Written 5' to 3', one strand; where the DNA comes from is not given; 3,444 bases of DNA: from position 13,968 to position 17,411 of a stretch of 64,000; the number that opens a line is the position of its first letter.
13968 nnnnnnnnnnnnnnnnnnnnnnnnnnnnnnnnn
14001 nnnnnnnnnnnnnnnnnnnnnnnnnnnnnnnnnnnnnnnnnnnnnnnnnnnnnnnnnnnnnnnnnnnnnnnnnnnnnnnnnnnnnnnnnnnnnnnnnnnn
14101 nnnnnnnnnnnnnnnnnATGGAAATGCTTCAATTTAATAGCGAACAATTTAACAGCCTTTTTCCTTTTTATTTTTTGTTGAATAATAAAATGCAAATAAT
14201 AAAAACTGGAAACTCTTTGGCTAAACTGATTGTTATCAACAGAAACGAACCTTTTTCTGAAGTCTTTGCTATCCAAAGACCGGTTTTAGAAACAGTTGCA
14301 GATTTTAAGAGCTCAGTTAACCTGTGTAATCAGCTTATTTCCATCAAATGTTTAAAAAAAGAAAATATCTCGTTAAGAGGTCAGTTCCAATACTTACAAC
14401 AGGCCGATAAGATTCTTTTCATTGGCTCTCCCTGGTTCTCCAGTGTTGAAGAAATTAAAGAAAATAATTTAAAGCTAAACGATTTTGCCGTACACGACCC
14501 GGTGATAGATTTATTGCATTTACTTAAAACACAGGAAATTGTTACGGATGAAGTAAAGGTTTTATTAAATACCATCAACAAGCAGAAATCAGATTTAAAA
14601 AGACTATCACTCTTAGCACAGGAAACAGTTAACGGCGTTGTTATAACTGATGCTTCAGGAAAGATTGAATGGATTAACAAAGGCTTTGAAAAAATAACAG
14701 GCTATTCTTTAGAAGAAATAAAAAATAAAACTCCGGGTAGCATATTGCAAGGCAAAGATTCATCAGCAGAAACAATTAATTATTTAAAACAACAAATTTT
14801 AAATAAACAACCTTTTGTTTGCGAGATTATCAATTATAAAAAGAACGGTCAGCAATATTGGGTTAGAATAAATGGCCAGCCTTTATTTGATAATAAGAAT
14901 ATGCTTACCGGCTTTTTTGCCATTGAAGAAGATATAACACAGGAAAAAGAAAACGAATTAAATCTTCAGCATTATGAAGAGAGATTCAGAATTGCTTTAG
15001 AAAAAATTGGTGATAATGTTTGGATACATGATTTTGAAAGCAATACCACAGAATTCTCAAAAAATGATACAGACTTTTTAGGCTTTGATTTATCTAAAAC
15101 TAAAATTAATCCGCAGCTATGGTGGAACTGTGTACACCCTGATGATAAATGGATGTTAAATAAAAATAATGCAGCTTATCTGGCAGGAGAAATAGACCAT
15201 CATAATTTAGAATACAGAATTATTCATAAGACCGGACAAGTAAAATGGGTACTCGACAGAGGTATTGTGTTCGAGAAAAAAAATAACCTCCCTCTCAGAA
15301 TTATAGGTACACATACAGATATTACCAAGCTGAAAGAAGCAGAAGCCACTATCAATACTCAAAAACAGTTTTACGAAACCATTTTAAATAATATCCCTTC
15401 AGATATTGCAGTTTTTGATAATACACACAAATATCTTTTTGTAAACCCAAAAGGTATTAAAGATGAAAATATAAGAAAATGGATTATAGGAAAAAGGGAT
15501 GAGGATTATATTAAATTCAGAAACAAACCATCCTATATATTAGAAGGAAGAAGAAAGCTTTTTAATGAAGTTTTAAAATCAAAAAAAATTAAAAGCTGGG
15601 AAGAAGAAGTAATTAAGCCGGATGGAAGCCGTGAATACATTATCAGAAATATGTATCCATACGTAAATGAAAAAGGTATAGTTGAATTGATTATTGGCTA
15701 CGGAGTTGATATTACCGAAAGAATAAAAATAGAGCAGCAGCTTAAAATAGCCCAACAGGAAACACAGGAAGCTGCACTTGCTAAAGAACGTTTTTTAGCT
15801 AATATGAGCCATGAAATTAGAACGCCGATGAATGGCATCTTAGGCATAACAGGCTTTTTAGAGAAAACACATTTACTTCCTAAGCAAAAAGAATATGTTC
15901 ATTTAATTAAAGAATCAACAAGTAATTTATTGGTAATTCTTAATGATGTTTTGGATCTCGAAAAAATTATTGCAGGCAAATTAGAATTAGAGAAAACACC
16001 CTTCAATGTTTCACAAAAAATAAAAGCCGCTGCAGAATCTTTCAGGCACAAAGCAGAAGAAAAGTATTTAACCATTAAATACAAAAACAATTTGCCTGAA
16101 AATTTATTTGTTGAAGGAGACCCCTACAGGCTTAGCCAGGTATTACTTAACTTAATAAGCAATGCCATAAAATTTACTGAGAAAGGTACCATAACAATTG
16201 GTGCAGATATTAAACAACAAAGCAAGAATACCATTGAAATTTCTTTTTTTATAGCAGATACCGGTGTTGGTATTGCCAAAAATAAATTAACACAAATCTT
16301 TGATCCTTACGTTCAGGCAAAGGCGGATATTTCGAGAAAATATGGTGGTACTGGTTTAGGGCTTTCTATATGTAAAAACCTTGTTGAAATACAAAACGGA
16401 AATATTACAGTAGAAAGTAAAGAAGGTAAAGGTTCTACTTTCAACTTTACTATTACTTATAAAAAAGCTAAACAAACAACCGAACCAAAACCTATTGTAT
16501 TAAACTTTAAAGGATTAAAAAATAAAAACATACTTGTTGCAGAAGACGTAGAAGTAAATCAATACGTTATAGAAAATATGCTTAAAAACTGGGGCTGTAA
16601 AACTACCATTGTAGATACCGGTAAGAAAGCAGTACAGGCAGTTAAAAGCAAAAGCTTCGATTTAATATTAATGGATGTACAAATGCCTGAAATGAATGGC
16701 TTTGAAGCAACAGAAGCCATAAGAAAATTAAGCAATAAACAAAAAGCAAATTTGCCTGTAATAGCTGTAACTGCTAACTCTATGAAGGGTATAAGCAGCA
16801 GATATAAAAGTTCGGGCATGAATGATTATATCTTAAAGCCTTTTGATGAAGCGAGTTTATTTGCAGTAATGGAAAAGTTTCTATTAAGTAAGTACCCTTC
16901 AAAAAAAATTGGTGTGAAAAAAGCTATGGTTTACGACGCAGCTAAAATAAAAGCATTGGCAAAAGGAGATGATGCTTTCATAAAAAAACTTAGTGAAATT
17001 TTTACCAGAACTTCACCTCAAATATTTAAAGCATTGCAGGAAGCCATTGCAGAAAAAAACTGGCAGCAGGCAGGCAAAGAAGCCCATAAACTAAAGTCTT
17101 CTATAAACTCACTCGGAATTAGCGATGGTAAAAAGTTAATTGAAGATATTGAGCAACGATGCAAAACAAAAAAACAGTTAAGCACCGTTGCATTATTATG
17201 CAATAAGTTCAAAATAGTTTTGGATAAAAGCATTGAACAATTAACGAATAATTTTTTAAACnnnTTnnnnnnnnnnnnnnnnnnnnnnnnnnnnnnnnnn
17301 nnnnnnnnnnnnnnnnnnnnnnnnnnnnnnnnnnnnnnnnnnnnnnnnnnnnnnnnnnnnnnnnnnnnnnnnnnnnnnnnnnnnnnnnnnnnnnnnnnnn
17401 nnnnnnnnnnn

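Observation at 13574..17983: Three-gene H-NOX signalling module: stand-alone H-NOX, HNOBA-containing hybrid kinase, LytTR regulator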

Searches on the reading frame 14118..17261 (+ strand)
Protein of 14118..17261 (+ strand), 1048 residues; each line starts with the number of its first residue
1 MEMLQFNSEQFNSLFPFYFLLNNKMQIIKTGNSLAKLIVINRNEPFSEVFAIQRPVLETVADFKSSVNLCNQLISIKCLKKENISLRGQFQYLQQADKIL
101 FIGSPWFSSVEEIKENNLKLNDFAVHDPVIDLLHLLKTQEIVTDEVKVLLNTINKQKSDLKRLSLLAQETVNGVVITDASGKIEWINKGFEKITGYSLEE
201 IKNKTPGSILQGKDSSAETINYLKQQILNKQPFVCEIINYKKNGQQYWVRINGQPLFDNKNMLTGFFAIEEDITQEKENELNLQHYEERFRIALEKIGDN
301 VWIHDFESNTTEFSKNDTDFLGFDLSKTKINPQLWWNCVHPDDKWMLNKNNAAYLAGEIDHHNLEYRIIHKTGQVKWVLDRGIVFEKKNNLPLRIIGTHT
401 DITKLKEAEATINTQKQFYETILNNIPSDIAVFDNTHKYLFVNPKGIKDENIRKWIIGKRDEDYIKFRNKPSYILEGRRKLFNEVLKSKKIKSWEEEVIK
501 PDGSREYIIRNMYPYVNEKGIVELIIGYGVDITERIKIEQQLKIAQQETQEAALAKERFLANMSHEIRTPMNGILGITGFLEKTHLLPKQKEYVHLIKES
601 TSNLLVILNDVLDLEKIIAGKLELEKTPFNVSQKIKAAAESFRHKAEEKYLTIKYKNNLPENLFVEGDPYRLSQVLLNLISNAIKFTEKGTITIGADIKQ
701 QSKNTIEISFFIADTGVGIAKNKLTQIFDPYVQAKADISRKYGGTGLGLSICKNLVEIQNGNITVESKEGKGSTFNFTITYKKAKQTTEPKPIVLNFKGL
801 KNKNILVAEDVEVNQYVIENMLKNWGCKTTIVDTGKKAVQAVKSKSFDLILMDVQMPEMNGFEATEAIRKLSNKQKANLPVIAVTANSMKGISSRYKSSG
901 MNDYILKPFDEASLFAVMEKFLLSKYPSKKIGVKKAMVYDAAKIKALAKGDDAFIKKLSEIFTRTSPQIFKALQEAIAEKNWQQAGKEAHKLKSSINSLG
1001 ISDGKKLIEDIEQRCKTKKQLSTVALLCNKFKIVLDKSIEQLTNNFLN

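Call 3: search_protein_families(library=pfam, proteins=[window:14118-17261:+], max_evalue=0.01)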
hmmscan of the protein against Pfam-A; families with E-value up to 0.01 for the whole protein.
window:14118-17261:+ (1048 aa): 11 families
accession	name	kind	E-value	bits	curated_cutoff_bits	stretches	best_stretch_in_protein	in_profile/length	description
PF02518.31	HATPase_c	-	1.6e-26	93.4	26.4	1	667-780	1-108/111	Histidine kinase-, DNA gyrase B-, and HSP90-like ATPase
PF00072.30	Response_reg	-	1.2e-25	90.3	30.2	1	805-917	1-109/111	Response regulator receiver domain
PF08447.18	PAS_3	-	5.6e-24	84.7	25.6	2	319-399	10-89/89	PAS fold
PF13426.13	PAS_9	-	5.7e-24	84.8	27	2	172-275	2-103/103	PAS domain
PF07701.20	HNOBA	-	9e-24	84.6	23.4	2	80-161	110-187/216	Heme NO binding associated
PF00512.31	HisKA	-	1.8e-18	66.8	26.9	1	555-619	1-65/66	His Kinase A (phospho-acceptor) domain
PF08448.16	PAS_4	-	1.3e-13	51.5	23.1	2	172-277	6-109/110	PAS fold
PF00989.32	PAS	-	2.2e-11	44.2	22.6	1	163-272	3-112/113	PAS fold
PF01627.28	Hpt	-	1.6e-08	35.1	24.6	1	958-1042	2-81/84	Hpt domain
PF13188.13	PAS_8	-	9.1e-08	32.2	21.8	1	162-211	2-48/65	PAS domain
PF13589.12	HATPase_c_3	-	0.0017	18.8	25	1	670-786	1-112/137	Histidine kinase-, DNA gyrase B-, and HSP90-like ATPase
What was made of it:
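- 14601..15722 (+): Three PAS domains, at about aa 162-276, 300-399 and 423-535. PAS_9/PAS at 163-275 and PAS_3 at 319-399 (call 3).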

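Call 61: search_protein_families(library=ncbifam, proteins=[window:14118-17261:+], max_evalue=0.001)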
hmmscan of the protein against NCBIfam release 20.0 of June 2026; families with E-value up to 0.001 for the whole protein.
window:14118-17261:+ (1048 aa): 153 families (the best 25 are shown)
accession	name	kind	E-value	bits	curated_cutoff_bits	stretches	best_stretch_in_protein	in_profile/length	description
NF008318.0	PRK11107.1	equivalog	6.1e-118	395.2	890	2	541-829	278-563/920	two-component sensor histidine kinase BarA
TIGR02956.1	TMAO_torS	equivalog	4.5e-112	375.9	676.5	2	544-944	452-843/967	TMAO reductase system sensor histidine kinase/response regulator TorS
NF041947.1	LuxQ_Vibrio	equivalog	8.4e-108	361.4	1200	1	511-921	428-838/843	quorum-sensing autoinducer 2 sensor kinase/phosphatase LuxQ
NF008302.0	PRK11091.1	equivalog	1.2e-100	337.9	838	1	400-1013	138-741/779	aerobic respiration two-component sensor histidine kinase ArcB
NF045901.1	HisKinLetSLeg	equivalog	1.6e-87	294.5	1650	2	541-785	278-522/906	two-component system sensor histidine kinase LetS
NF011874.0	PRK15347.1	equivalog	3.5e-80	270.2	852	2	540-790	382-620/921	two component system sensor kinase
NF038297.2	hybrid_HK_HrmK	equivalog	4e-75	253.6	725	1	538-921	217-607/607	hybrid histidine kinase/response regulator HrmK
NF008099.0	PRK10841.1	equivalog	3.2e-73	246.9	920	2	528-788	442-697/949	two-component system sensor histidine kinase RcsC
NF008543.0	PRK11466.1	equivalog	1.4e-68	231.6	982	1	544-1020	432-890/914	TMAO reductase system sensor histidine kinase/response regulator TorS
NF046044.1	PnpS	equivalog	2.6e-59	201.2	400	2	403-779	41-389/390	two-component system histidine kinase PnpS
NF041832.1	near_NosP_CTERM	subfamily_domain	5.4e-58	196.8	400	1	551-920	2-368/370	NahK/ErcS family hybrid sensor histidine kinase/response regulator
NF007420.1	PRK09959.1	equivalog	7.5e-58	196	1995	1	525-911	682-1063/1197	acid-sensing system histidine kinase EvgS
NF047874.1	MASE3_PAS_HK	subfamily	9.3e-58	196.5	560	1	402-787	250-631/655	MASE3 domain-containing sensor histidine kinase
NF041880.1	EPS_EpsF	equivalog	2.5e-51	174.7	900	2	483-777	207-489/492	response regulator EpsF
NF052573.1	HisKinEspAMyxo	equivalog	2.5e-50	171.3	1400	2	283-911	125-739/755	serine histidine kinase EspA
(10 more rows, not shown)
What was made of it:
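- Closest known: NosP-NahK. Same: The window kinase core resembles the NahK/ErcS family model (196.8 bits, cut-off 400, call 61).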

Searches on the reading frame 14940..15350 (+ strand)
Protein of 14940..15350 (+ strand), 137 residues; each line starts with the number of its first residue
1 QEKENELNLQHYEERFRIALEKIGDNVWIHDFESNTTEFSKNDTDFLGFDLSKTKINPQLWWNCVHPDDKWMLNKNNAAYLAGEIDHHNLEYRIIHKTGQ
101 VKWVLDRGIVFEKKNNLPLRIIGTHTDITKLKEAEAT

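Call 55: search_protein_families(library=pfam, proteins=[window:14940-15350:+], max_evalue=1)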
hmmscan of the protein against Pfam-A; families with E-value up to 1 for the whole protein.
window:14940-15350:+ (137 aa): 2 families
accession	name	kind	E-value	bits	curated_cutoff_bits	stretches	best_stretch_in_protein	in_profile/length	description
PF08447.18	PAS_3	-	8.2e-15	55.3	25.6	1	45-125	10-89/89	PAS fold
PF21077.3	GDH_ACT3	-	0.22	11.7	22.2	0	13-37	47-70/80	Glutamate dehydrogenase, ACT3 domain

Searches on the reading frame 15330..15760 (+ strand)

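Call 55: search_protein_families(library=pfam, proteins=[window:15330-15760:+], max_evalue=1)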
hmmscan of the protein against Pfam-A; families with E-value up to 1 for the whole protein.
window:15330-15760:+ (143 aa): 5 families
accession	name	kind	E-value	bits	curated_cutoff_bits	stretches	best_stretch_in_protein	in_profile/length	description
PF08448.16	PAS_4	-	5.2e-06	27.1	23.1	1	19-131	1-108/110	PAS fold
PF13426.13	PAS_9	-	0.00013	22.6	27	1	52-130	31-103/103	PAS domain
PF16850.11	Inhibitor_I66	-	0.055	13.8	27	1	44-107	39-102/146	Peptidase inhibitor I66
PF13188.13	PAS_8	-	0.14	12.5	21.8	1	14-42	2-30/65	PAS domain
PF17726.7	DpnI_C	-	0.24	12.1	23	1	24-69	24-68/70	Dam-replacing HTH domain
